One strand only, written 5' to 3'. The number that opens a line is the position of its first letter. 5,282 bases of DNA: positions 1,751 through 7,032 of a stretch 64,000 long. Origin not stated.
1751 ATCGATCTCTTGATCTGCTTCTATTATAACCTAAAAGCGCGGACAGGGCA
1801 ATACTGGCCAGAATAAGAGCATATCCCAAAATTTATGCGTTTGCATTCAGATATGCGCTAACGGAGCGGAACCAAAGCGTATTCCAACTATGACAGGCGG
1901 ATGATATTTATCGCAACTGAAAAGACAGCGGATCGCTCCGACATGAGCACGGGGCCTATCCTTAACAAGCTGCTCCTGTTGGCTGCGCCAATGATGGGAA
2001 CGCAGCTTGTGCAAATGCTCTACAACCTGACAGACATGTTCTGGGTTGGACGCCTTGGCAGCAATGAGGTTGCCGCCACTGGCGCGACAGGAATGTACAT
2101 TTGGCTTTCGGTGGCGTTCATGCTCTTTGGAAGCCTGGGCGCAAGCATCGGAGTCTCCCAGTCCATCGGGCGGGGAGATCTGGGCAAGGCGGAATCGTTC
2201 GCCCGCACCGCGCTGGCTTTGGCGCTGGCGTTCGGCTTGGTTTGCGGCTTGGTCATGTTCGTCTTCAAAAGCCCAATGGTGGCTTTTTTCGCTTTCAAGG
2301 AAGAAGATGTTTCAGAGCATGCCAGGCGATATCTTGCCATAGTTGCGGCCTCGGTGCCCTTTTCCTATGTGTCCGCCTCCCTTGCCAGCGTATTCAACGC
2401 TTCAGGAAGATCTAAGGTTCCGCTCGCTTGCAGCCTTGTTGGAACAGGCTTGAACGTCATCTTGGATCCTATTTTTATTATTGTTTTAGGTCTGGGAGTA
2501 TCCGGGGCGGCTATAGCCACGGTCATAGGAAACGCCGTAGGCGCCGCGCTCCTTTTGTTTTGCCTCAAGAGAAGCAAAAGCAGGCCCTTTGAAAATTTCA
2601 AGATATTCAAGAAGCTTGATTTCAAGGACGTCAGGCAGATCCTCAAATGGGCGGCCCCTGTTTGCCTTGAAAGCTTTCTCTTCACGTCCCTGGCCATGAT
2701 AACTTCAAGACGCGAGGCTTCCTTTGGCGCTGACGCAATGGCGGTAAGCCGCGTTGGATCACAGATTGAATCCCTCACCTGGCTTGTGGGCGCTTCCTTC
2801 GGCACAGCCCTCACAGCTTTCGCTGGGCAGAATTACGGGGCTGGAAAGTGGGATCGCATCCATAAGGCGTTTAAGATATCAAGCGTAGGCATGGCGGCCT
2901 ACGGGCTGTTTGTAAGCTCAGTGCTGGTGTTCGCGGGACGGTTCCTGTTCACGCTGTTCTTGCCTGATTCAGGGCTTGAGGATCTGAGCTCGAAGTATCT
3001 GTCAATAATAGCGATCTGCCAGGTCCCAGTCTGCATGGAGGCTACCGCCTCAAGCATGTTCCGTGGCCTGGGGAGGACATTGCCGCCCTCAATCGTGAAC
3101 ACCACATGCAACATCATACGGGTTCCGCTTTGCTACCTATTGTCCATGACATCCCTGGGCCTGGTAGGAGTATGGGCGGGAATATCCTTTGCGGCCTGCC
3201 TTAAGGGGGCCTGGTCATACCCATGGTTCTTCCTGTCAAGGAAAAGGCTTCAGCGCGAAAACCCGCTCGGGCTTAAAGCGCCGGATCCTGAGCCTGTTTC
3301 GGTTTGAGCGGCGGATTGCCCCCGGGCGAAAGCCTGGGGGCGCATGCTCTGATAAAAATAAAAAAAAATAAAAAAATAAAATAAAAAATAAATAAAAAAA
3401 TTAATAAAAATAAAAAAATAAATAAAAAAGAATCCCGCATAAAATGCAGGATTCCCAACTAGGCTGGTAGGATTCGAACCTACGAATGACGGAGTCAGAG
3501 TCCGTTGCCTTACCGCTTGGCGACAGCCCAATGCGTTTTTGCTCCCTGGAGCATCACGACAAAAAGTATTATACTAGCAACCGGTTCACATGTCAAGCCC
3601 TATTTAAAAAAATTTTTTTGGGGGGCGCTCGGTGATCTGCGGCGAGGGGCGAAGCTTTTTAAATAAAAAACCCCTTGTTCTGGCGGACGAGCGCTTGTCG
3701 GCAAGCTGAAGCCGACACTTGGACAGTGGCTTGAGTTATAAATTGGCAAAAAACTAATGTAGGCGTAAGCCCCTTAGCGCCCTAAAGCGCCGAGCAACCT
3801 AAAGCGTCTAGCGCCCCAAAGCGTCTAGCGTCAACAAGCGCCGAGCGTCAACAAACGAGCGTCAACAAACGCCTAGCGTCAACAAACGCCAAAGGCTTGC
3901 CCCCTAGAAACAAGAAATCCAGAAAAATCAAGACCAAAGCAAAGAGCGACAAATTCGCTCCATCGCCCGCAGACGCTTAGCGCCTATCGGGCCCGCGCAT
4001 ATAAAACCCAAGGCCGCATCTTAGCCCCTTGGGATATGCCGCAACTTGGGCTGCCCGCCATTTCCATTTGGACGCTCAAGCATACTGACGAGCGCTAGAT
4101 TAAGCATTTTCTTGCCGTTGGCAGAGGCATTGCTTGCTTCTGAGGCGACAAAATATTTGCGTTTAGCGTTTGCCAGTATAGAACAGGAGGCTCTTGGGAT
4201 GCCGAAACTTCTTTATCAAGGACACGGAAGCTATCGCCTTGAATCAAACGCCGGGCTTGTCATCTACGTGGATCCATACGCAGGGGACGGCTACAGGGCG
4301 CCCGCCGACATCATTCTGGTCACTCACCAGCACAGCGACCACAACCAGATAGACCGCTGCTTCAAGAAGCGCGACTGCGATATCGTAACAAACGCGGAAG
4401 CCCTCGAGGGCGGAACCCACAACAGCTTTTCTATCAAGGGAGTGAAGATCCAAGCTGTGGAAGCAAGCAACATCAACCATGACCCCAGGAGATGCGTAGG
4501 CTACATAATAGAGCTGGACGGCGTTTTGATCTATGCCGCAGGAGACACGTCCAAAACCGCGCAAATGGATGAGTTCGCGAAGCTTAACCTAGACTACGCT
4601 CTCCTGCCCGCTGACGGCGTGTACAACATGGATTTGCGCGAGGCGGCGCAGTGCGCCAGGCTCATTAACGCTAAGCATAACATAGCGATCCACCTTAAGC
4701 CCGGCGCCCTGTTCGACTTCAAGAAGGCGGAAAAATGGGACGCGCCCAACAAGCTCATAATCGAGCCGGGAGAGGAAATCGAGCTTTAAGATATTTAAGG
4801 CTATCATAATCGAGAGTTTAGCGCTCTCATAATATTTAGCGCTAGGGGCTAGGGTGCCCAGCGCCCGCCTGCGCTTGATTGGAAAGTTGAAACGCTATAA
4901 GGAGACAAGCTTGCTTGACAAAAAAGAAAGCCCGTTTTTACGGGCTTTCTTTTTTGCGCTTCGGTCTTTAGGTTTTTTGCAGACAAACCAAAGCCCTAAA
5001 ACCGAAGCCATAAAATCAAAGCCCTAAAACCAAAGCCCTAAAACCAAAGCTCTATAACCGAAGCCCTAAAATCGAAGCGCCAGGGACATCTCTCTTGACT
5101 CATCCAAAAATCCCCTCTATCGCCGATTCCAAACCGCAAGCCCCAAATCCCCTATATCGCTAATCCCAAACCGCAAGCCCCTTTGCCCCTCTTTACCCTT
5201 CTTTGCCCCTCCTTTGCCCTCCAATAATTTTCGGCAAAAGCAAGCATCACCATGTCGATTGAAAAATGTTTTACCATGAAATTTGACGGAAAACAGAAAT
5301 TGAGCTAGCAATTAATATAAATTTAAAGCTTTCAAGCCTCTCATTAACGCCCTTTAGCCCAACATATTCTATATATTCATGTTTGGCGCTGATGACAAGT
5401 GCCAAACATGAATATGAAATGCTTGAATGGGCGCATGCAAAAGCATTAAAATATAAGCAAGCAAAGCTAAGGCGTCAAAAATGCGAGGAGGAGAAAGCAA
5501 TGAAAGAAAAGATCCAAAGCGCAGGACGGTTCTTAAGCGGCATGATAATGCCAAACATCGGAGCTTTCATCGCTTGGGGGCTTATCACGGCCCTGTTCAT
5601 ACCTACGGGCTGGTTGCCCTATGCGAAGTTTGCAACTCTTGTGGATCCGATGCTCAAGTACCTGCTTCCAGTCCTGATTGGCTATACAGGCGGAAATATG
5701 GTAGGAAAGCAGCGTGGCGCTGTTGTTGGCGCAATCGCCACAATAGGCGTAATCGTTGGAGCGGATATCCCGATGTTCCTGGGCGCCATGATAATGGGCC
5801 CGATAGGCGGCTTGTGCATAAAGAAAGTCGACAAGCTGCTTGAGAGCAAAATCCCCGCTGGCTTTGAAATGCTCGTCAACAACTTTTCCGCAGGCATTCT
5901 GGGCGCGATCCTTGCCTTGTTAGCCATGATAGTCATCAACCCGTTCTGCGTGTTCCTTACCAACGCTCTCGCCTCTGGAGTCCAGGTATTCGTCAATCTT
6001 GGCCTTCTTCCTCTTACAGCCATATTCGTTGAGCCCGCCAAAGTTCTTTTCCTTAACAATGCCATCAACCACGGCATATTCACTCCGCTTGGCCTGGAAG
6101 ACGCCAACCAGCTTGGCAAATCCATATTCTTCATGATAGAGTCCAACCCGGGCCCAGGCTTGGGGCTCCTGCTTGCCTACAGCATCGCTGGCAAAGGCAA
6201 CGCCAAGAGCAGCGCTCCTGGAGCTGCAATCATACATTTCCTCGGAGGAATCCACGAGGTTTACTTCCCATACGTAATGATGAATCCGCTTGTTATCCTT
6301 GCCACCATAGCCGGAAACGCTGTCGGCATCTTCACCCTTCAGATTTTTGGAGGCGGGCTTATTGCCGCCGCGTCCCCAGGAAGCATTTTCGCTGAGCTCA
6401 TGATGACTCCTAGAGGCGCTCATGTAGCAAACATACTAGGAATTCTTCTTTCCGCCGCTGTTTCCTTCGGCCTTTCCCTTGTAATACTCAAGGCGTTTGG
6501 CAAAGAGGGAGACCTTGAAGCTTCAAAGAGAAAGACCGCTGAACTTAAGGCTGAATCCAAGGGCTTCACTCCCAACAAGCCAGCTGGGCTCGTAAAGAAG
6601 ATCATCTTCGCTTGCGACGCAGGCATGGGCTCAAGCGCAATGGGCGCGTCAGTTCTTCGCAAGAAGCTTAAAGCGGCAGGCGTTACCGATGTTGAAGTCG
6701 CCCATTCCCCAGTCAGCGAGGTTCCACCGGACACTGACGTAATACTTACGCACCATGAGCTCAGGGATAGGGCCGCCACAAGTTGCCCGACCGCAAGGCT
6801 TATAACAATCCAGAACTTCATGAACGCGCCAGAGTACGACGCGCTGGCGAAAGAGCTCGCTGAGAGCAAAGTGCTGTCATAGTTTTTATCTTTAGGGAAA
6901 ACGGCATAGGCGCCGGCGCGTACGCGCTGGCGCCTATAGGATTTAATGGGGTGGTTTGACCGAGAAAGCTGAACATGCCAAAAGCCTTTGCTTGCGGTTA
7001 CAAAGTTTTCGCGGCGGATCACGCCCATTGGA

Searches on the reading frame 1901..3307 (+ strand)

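Call 53: search_protein_families(library=pfam, proteins=[window:1901-3307:+], max_evalue=0.0001)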
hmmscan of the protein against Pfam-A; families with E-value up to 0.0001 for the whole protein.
window:1901-3307:+ (468 aa): 2 families
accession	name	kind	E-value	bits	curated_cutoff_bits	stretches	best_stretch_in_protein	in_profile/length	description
PF01554.23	MatE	-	1.1e-58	197.9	24.9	2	30-191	1-161/161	MatE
PF01943.22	Polysacc_synt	-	6.2e-06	26.3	28.2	0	332-440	81-185/274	Polysaccharide biosynthesis protein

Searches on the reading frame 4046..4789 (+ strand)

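Call 53: search_protein_families(library=pfam, proteins=[window:4046-4789:+], max_evalue=0.0001)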
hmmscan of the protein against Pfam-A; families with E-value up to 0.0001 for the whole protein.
window:4046-4789:+ (247 aa): 2 families
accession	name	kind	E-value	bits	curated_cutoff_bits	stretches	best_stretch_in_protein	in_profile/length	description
PF13483.12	Lactamase_B_3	-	2.1e-22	80.2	24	1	55-216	2-160/160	Beta-lactamase superfamily domain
PF12706.13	Lactamase_B_2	-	3.7e-10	40.2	27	1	85-216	29-199/200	Beta-lactamase superfamily domain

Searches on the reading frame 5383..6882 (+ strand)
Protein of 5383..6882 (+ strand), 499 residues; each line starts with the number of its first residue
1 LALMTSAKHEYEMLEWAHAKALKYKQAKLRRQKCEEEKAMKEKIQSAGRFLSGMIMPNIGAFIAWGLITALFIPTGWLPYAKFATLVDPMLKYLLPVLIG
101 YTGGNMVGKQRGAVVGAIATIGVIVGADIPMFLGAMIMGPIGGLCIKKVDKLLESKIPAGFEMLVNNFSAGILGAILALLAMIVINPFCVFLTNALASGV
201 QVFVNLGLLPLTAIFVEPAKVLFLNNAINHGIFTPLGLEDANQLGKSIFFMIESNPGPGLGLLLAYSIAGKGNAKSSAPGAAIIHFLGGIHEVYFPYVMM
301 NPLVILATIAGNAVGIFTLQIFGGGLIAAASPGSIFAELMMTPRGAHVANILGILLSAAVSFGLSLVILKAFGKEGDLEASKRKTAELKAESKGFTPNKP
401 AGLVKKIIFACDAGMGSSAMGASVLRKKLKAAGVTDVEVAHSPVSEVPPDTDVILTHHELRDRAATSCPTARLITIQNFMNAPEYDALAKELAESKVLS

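Call 53: search_protein_families(library=pfam, proteins=[window:5383-6882:+], max_evalue=0.0001)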
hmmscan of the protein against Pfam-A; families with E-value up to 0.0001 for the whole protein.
window:5383-6882:+ (499 aa): 2 families
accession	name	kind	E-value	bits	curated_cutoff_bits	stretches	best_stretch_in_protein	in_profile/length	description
PF02378.23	PTS_EIIC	-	1.3e-21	77.4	30.7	1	53-311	2-319/319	Phosphotransferase system, EIIC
PF02302.22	PTS_IIB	-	1.3e-12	48.6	23.6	1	406-488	1-87/90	PTS system, Lactose/Cellobiose specific IIB subunit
